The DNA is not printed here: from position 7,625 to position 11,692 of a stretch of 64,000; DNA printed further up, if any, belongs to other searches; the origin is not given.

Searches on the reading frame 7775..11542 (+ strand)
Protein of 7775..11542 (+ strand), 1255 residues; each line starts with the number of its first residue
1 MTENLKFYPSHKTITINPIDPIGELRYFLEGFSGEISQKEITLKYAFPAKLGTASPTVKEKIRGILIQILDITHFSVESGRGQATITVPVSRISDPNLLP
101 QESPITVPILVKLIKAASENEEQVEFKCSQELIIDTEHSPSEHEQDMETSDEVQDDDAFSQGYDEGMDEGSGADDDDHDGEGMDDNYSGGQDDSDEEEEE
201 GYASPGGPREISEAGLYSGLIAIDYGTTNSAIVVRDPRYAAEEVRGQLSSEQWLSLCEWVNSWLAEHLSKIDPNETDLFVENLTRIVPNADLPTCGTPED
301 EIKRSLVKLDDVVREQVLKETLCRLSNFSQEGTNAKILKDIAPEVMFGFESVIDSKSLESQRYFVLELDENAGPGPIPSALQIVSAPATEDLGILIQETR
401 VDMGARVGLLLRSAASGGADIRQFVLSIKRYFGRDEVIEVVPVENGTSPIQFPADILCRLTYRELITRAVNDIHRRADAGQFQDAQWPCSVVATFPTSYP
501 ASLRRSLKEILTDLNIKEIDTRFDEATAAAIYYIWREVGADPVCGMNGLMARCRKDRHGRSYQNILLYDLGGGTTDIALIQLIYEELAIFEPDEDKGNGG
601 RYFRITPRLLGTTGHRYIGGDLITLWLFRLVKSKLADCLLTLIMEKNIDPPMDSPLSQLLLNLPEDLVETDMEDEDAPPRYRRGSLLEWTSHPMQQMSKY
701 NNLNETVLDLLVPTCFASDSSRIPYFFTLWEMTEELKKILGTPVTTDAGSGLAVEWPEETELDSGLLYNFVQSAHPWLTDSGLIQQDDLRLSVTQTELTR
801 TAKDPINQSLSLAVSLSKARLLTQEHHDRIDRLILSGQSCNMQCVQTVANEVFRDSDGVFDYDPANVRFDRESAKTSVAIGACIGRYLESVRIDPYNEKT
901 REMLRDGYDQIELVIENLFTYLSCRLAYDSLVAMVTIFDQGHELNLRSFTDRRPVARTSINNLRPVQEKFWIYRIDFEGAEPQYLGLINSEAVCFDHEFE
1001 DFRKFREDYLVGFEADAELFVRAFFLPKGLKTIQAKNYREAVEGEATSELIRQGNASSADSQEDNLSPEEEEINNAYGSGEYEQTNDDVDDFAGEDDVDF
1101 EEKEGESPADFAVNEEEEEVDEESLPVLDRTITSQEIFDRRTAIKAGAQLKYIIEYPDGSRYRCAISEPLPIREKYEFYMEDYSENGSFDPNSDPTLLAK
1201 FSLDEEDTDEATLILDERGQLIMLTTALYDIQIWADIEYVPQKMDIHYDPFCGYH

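Call 51: search_protein_families(library=pfam, proteins=[window:7775-11542:+], max_evalue=0.00001)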
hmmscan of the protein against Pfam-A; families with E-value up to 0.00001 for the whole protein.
window:7775-11542:+ (1255 aa): 1 family
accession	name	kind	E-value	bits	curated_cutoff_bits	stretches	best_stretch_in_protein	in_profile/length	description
PF07520.16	SrfB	-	9.7e-06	24.3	27.1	0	515-639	510-625/992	Virulence factor SrfB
